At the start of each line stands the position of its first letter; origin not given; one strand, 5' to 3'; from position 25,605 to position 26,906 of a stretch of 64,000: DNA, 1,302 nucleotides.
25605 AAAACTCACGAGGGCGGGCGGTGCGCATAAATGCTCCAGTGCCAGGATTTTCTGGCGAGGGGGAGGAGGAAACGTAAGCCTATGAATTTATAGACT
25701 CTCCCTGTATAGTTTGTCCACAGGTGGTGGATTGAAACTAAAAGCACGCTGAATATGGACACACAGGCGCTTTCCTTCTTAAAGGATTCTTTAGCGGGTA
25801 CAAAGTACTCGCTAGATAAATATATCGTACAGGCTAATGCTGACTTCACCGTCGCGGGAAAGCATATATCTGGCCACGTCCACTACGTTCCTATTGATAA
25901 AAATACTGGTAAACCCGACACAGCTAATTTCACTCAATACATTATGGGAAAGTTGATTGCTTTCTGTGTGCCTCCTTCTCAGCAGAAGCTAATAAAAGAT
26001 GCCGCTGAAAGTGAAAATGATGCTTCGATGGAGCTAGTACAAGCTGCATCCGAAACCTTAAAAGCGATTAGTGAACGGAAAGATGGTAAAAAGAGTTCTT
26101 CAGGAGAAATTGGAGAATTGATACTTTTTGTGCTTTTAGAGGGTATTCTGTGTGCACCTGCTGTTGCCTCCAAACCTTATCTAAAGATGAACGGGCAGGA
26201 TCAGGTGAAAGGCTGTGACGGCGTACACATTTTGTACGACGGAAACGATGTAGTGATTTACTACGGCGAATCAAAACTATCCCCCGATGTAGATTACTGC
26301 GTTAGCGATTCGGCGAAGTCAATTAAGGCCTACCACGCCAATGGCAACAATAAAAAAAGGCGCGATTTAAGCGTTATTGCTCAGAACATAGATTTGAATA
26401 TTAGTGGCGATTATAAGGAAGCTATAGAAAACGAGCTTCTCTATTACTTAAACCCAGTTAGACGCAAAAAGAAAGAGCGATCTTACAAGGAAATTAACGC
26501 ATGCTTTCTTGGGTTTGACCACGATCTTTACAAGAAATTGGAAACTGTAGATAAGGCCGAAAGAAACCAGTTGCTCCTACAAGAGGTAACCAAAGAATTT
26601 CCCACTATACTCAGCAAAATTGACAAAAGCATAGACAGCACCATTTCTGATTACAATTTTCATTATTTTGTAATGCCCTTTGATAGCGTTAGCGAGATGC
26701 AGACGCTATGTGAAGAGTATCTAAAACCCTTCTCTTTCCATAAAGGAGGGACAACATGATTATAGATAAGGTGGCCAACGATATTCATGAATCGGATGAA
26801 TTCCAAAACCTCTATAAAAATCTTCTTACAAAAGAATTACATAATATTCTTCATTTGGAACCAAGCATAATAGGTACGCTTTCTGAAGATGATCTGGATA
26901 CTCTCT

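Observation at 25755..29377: Translationally coupled nuclease (DUF1837/HamA-like) plus 873-aa SF2 helicase: a Hachiman-like or new helicase-nuclease defence pair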

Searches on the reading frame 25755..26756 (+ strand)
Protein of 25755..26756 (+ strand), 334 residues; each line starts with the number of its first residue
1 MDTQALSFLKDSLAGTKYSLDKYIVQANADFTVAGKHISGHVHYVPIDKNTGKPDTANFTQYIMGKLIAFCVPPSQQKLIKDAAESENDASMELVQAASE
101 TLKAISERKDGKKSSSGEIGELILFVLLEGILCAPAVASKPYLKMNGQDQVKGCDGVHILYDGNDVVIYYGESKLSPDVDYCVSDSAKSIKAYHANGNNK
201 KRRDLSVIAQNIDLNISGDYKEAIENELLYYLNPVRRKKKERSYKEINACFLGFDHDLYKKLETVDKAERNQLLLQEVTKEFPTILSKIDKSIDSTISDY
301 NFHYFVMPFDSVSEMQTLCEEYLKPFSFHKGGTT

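Call 3: search_protein_families(library=pfam, proteins=[window:25755-26756:+], max_evalue=1)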
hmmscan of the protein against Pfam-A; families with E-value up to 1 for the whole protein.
window:25755-26756:+ (334 aa): 1 family
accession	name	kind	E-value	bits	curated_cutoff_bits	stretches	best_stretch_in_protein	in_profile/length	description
PF08878.16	HamA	-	2.9e-38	132.4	25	1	58-309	2-230/230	HamA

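Call 4: search_protein_families(library=padloc, proteins=[window:25755-26756:+], max_evalue=1)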
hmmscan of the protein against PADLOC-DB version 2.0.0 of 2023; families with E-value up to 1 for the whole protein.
window:25755-26756:+ (334 aa): 21 families
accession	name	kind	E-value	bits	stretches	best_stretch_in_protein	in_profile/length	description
PDLC00168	HamA1|HamA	-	3.5e-54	182.3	1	20-320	21-307/312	DUF1837 domain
PDLC00196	HamA2|HamA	-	2e-48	163.5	1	4-319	4-307/315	DUF1837 domain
PDLC00163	HamA1|HamA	-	1.2e-47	160.8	1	8-317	8-305/314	DUF1837 domain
PDLC00165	HamA1|HamA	-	7.8e-42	141.7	1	12-319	9-299/308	DUF1837 domain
PDLC00156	HamA1|HamA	-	6.1e-36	122.5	1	41-315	30-288/298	DUF1837 domain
PDLC00172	HamA1|HamA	-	1e-25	88.9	1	52-296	45-288/326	DUF1837 domain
PDLC00171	HamA1|HamA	-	1.1e-25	88.5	1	56-317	40-276/286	DUF1837 domain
PDLC00152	HamA1|HamA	-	7.8e-25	85.8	1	35-317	31-289/299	DUF1837 domain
PDLC00162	HamA1|HamA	-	1.1e-21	75.8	1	87-314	75-294/310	DUF1837 domain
PDLC00150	HamA1|HamA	-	7.8e-18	62.9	1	95-316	84-297/310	DUF1837 domain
PDLC00166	HamA1|HamA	-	9e-18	62.9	1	58-323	38-276/282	DUF1837 domain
PDLC00158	HamA1|HamA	-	2.6e-17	61.3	1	56-309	45-287/307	DUF1837 domain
PDLC00154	HamA1|HamA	-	1.3e-16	59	1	113-316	95-297/313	DUF1837 domain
PDLC00195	HamA2|HamA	-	3.2e-14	51.1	1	59-218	38-184/283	DUF1837 domain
PDLC00164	HamA1|HamA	-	4.1e-12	43.8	1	111-314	278-475/490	DUF1837 domain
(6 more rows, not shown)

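Call 5: search_protein_families(library=ncbifam, proteins=[window:25755-26756:+], max_evalue=1)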
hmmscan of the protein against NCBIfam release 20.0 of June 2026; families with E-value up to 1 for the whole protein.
window:25755-26756:+ (334 aa): 0 families

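Call 6: search_solved_structures(query=window:25755-26756:+, max_evalue=0.01, show_alignments=2)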
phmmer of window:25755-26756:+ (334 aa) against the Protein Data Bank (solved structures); distinct sequences matched with E-value up to 0.01: 0.

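Call 16: find_homologous_proteins(query=window:25755-26756:+, max_evalue=0.00001)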
Query window:25755-26756:+ (334 aa): 23 proteins with E <= 0.00001 among 1088 candidates.
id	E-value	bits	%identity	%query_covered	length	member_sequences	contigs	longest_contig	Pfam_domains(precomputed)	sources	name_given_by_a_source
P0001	5.7e-199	678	90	100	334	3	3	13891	PF08878.17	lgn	-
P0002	9.8e-176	601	79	100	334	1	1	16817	PF08878.17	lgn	-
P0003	2.0e-146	505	65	100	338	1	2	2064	PF08878.17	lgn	-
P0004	3.5e-33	133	30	88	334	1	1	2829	PF08878.17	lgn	-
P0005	3.0e-26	110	28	84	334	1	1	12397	PF08878.17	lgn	-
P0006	3.4e-24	104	31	71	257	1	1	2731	PF08878.17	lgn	-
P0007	2.0e-22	98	26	85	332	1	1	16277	PF08878.17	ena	-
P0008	1.1e-21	95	29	77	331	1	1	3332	PF08878.17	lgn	-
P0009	2.7e-21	94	27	84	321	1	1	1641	PF08878.17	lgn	-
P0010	1.2e-20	92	26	87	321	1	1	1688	PF08878.17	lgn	-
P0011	5.7e-17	80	29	71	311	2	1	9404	PF08878.17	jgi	-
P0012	1.4e-16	79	32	63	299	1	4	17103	PF08878.17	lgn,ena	-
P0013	4.8e-16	77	26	79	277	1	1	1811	PF08878.17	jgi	jgi:hypothetical protein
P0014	1.3e-15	76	31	61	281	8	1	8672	PF08878.17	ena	-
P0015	3.7e-15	74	29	61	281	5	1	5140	PF08878.17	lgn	-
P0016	4.5e-15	74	29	61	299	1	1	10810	PF08878.17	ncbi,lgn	-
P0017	2.4e-13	68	28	72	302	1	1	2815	PF08878.17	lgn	-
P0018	1.2e-12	66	34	64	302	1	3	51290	PF08878.17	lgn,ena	-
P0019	1.6e-12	65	28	64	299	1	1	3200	PF08878.17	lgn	-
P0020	1.2e-11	62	27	61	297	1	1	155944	PF08878.17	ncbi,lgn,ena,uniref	ncbi:HamA C-terminal domain-containing protein [Flavobacterium sp.]|uniref:HamA C-terminal domain-co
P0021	2.4e-11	61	26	75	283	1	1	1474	PF08878.17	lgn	-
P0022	2.7e-11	61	26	75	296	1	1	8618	PF08878.17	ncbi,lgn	-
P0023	3.1e-11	61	26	75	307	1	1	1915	PF08878.17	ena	-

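Call 31: search_solved_structures(query=A1, max_evalue=1, show_alignments=4)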
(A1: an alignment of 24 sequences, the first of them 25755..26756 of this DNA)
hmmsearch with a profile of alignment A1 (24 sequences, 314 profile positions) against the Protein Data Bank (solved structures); distinct sequences matched with E-value up to 1: 1.
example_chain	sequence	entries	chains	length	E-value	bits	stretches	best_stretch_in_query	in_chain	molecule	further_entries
9wh1_A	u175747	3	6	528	1.8e-20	77.1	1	14-313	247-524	Anti-bacteriophage protein A/HamA C-terminal domain-containing protein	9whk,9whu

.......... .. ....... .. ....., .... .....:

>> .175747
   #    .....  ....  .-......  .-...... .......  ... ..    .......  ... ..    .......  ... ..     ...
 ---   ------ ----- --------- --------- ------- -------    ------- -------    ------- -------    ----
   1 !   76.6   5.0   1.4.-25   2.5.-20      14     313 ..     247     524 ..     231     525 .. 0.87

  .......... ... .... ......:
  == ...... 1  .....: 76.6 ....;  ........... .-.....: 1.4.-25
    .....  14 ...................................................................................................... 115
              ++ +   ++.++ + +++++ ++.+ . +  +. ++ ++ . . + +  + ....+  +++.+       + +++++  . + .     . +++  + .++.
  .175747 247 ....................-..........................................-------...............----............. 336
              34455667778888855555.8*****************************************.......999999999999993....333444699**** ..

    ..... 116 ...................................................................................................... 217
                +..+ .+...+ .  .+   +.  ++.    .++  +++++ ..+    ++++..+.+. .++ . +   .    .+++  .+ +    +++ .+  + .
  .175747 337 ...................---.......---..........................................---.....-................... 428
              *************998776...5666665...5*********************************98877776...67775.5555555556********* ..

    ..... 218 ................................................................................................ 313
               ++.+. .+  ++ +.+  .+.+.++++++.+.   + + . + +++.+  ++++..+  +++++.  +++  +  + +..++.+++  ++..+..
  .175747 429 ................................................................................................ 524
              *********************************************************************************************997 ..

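Call 40: predict_structure(alignment_id=A1)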
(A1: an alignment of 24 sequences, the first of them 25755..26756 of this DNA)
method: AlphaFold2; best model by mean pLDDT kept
length: 334 residues; sequences in the alignment: 24
mean_pLDDT: 76.9   pTM: 0.82
mean pLDDT of the five models: 76.9, 77.0, 75.8, 69.7, 68.8
residues with pLDDT >= 90: 19; 70-90: 239; 50-70: 55; < 50: 21
segments of 3 or more residues with pLDDT < 50: 108-114, 292-299, 329-334
pLDDT, mean of each block of 10 residues (from residue 1): 77 71 88 73 89 87 84 77 64 74 64 59 89 82 60 78 87 85 82 72 85 82 89 83 86 78 88 87 67 47 86 78 63 33
secondary structure, 60 per line:
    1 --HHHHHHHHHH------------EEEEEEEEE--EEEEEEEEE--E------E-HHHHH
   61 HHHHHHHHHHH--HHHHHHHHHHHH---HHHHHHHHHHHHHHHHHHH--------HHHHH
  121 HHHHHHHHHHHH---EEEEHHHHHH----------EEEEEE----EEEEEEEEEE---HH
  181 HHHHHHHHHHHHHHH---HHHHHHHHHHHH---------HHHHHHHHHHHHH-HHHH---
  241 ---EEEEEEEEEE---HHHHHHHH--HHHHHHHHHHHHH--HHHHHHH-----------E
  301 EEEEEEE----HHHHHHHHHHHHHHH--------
elements in order: H3-12 E25-33 E36-44 H56-71 H74-85 H89-107 H116-132 E136-139 H140-145 E156-161 E166-175 H179-195 H199-210 H220-232 H234-237 E244-253 H257-264 H267-279 H282-288 E300-307 H312-326

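Call 43: fold_search(model_id=the predicted structure, library=pdb)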
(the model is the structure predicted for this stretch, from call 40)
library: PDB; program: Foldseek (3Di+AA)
matches with E <= 10: 266; with E <= 0.001: 2
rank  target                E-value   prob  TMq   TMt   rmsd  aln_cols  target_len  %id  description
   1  8zue_A                1.9e-04  1.00  0.47  0.33   8.7       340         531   13  cryo-electron microscopy (cryo-EM) structure of the Hachiman defense system from Escherichia coli (released 2025-03-26)
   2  8vx9_A                8.8e-04  1.00  0.45  0.55   7.4       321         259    9  Structure of HamAB apo complex from the Escherichia coli Hachiman defense system (released 2024-03-13)
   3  1wtd_A                1.2e-01  0.10  0.16  0.18  20.2       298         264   11  Crystal structure of type II restrcition endonuclease, EcoO109I DNA-free form (released 2004-12-14)
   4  2fok_A                1.9e-01  0.38  0.23  0.15  10.4       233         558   10  STRUCTURE OF RESTRICTION ENDONUCLEASE FOKI (released 1998-06-17)
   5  5v3z_A                2.5e-01  0.04  0.10  0.12  22.4       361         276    8  Crystal Structure of the D1607N mutant form of Thioesterase domain of Mtb Pks13 (released 2017-07-05)
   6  6p8v_E                2.6e-01  0.09  0.16  0.17  17.9       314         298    8  Structure of E. coli MS115-1 HORMA:CdnC:Trip13 complex (released 2019-12-25)
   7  1fok_A                4.0e-01  0.18  0.21  0.13  15.3       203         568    9  STRUCTURE OF RESTRICTION ENDONUCLEASE FOKI BOUND TO DNA (released 1997-12-03)
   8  2fok_B                4.0e-01  0.15  0.19  0.13  13.1       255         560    9  STRUCTURE OF RESTRICTION ENDONUCLEASE FOKI (released 1998-06-17)
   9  1bhm_A                4.3e-01  0.20  0.15  0.22   6.9        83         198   17  RESTRICTION ENDONUCLEASE BAMHI COMPLEX WITH DNA (released 1995-07-12)
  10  5v3z_B                5.0e-01  0.02  0.10  0.11  22.9       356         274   11  Crystal Structure of the D1607N mutant form of Thioesterase domain of Mtb Pks13 (released 2017-07-05)
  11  4c87_C                5.9e-01  0.03  0.14  0.14  17.9       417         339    9  Esterase LpEst1 from Lactobacillus plantarum WCFS1 (released 2014-04-02)
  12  4ars                  7.4e-01  0.02  0.08  0.07  19.1       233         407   13  Hafnia Alvei phytase apo form (released 2013-05-08)
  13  6qnz_B                7.8e-01  0.04  0.15  0.10  19.0       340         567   10  Crystal structure of the site-specific DNA nickase N.BspD6I E418A Mutant (released 2020-03-04)
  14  7vjt_A                8.2e-01  0.02  0.12  0.13  22.8       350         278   10  Crystal Structure of Mtb Pks13-TE in complex with inhibitor coumestan derivative 8 (released 2022-09-28)
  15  4aro                  9.7e-01  0.02  0.08  0.07  18.4       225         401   15  Hafnia Alvei phytase in complex with myo-inositol hexakis sulphate (released 2013-05-08)
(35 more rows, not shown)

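Call 54: search_protein_representatives(protein=window:25755-26756:+)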
Query: 334 residues. Proteins with E-value up to 0.001 (for the whole library): 666; up to 1e-10: 303; up to 1e-30: 12. The best 150 are listed.
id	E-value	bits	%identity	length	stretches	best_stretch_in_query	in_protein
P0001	1.8e-199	677.8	90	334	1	1-333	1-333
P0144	9.7e-58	212.2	40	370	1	31-333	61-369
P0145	2.0e-45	171.7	40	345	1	33-325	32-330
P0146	7.0e-34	133.8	29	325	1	8-316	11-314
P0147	2.1e-33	132.2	32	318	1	43-318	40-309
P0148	7.1e-33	130.5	30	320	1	9-316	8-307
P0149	1.4e-32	129.5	34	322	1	41-316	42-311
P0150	1.6e-32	129.3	34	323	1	24-316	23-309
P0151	3.6e-32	128.2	31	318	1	40-316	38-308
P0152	3.6e-32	128.2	32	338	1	38-320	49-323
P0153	1.1e-31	126.6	32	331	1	50-317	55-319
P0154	3.3e-31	125.0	29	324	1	40-313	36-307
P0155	1.8e-29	119.3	29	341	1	28-325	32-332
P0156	4.5e-29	118.0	30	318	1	16-314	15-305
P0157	9.6e-29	116.9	30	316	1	49-315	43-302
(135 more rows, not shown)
